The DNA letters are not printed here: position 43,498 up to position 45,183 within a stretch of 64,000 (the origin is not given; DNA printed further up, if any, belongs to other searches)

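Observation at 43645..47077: GAL4-type Zn2Cys6 transcription factor with the zinc cluster split by an intron and a long low-complexity N-terminus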

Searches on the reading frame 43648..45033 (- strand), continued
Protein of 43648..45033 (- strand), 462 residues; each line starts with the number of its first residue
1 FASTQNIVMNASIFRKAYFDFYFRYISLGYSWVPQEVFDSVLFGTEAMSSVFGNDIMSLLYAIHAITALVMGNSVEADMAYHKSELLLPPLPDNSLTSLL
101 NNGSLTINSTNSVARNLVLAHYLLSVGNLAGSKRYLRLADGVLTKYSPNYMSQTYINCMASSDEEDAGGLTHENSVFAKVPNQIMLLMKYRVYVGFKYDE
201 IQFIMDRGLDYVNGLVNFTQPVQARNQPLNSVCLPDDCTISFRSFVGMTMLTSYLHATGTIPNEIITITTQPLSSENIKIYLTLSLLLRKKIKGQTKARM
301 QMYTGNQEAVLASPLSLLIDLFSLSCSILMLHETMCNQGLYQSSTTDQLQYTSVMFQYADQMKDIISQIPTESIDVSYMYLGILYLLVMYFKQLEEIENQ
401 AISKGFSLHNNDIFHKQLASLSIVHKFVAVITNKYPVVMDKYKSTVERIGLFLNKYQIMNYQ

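Call 63: list_cluster_members(proteins=[P0001, P0002, P0003, P0004, P0010, P0012, P0014, P0017, P0020, P0021])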
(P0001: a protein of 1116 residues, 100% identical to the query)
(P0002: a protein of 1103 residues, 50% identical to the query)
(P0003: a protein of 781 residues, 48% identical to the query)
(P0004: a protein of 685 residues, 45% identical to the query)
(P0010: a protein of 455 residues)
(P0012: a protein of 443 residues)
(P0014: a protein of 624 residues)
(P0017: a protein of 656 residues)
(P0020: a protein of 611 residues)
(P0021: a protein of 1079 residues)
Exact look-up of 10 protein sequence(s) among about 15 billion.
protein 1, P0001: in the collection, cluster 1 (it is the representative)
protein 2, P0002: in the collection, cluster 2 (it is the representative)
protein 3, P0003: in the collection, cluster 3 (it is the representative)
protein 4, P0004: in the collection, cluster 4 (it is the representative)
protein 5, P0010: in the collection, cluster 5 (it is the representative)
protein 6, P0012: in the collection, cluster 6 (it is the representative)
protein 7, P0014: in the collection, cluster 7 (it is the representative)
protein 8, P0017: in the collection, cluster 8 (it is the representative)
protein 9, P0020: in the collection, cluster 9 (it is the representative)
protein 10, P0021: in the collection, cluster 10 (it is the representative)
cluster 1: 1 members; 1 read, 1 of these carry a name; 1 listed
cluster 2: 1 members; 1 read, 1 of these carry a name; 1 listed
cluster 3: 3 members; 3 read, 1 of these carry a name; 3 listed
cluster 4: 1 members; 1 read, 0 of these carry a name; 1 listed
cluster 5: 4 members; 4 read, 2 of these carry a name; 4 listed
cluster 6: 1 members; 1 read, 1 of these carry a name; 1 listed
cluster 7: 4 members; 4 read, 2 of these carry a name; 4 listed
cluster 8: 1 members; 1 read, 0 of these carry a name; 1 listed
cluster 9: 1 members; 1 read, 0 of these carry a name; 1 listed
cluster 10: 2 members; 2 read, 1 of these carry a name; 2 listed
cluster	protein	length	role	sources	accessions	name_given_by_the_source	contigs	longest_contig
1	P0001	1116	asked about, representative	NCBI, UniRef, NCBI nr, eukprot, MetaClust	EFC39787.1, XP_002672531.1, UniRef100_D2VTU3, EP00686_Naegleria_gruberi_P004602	GAL4 domain-containing protein [Naegleria gruberi] | GAL4 domain-containing protein n=1 Tax=Naegleria gruberi TaxID=5762 RepID=D2VTU3_NAEGR | XP_002672531.1 GAL4 domain-containing protein [Naegleria gruberi strain NEG-M]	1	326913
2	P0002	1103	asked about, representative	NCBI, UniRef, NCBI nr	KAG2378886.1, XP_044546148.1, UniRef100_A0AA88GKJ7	hypothetical protein C9374_008034 [Naegleria lovaniensis] | Zn(2)-C6 fungal-type domain-containing protein n=1 Tax=Naegleria lovaniensis TaxID=51637 ... | uncharacterized protein C9374_008034 [Naegleria lovaniensis]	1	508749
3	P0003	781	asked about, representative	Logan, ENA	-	-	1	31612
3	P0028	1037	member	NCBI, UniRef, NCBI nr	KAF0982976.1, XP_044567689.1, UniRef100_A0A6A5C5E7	hypothetical protein FDP41_010954 [Naegleria fowleri] | Zn(2)-C6 fungal-type domain-containing protein n=1 Tax=Naegleria fowleri TaxID=5763 ... | uncharacterized protein FDP41_010954 [Naegleria fowleri]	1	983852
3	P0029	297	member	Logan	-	-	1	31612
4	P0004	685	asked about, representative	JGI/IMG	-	-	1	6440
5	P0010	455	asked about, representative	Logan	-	-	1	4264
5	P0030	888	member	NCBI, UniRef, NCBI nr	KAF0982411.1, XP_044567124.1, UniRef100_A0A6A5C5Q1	hypothetical protein FDP41_011341 [Naegleria fowleri] | Zn(2)-C6 fungal-type domain-containing protein n=1 Tax=Naegleria fowleri TaxID=5763 ... | uncharacterized protein FDP41_011341 [Naegleria fowleri]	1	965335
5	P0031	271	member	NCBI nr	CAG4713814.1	unnamed protein product [Naegleria fowleri]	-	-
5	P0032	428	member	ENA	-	-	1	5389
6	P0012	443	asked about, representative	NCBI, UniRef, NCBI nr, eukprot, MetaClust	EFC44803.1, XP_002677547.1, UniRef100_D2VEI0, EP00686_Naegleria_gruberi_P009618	hypothetical protein NAEGRDRAFT_79661 [Naegleria gruberi] | Uncharacterized protein n=1 Tax=Naegleria gruberi TaxID=5762 RepID=D2VEI0_NAEGR | uncharacterized protein NAEGRDRAFT_79661 [Naegleria gruberi]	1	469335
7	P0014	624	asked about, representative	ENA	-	-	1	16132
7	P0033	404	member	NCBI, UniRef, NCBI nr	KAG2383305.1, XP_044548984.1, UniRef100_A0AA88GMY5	hypothetical protein C9374_004642 [Naegleria lovaniensis] | Uncharacterized protein n=1 Tax=Naegleria lovaniensis TaxID=51637 RepID=A0AA88GMY5_NAELO | uncharacterized protein C9374_004642 [Naegleria lovaniensis]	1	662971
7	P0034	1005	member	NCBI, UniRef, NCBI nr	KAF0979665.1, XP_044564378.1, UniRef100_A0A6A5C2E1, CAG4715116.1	hypothetical protein FDP41_001333 [Naegleria fowleri] | Zn(2)-C6 fungal-type domain-containing protein n=1 Tax=Naegleria fowleri TaxID=5763 ... | uncharacterized protein FDP41_001333 [Naegleria fowleri]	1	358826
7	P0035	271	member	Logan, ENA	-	-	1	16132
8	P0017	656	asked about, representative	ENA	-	-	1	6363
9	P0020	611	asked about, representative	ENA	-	-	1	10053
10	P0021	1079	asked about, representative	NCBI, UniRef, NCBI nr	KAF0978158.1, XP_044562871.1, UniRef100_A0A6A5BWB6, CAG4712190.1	hypothetical protein FDP41_002673 [Naegleria fowleri] | Zn(2)-C6 fungal-type domain-containing protein n=1 Tax=Naegleria fowleri TaxID=5763 ... | uncharacterized protein FDP41_002673 [Naegleria fowleri]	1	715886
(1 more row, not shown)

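Call 69: find_homologous_proteins(query=A4, max_evalue=1)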
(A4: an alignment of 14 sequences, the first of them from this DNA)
Query A4 (14 sequences) (462 aa, profile of the alignment): 2 proteins with E <= 1 among 8000 candidates.
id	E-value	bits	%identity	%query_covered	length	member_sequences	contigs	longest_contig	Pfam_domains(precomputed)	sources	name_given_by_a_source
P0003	3.1e-153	529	58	97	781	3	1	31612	-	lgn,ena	-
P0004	4.5e-140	486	52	96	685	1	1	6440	-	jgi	-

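Call 72: find_encoding_contigs(protein=P0011, flank=500, max_places=1)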
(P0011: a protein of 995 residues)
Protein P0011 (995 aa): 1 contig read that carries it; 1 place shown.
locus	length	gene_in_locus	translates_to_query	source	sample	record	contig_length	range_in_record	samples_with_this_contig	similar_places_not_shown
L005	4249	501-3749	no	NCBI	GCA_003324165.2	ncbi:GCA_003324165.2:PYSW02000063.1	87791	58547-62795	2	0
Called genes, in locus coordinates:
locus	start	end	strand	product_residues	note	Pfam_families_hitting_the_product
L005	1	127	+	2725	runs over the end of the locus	-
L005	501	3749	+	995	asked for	PF00172:Zn_clus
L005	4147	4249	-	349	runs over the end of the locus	-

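Call 73: find_encoding_contigs(protein=P0019, flank=500, max_places=1)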
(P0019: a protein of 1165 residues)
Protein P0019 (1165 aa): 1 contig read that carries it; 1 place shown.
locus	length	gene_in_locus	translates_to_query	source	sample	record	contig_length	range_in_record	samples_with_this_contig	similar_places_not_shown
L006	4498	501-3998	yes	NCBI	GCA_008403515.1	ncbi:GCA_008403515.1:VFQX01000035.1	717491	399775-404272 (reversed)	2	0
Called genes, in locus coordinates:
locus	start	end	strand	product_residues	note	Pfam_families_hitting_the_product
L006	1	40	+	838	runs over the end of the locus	PF12937:F-box-like (weak)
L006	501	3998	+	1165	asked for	PF00172:Zn_clus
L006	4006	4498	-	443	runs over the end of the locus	-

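Call 74: find_encoding_contigs(protein=P0018, flank=500, max_places=1)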
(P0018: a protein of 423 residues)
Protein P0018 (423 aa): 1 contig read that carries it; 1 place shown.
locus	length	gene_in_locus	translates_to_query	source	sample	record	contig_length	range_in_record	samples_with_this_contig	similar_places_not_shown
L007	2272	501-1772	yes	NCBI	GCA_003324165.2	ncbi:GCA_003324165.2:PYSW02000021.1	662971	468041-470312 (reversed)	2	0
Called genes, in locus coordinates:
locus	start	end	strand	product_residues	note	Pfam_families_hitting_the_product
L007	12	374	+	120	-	-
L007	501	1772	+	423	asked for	PF00172:Zn_clus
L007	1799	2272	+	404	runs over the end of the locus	-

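Call 75: find_encoding_contigs(protein=P0021, flank=500, max_places=1)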
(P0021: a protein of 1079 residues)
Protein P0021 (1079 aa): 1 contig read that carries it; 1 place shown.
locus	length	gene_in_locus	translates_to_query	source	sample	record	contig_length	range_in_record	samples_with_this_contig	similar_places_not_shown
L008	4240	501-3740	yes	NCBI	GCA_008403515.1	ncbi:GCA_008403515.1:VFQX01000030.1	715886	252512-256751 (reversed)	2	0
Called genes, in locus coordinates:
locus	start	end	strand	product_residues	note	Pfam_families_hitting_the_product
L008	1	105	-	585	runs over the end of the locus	PF23598:LRR_14, PF12799:LRR_4 (weak), PF13855:LRR_8 (faint), PF14580:LRR_9, PF12799:LRR_4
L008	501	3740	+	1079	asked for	PF00172:Zn_clus (weak)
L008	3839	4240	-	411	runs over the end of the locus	PF07914:DUF1679 (weak), PF02958:EcKL, PF01636:APH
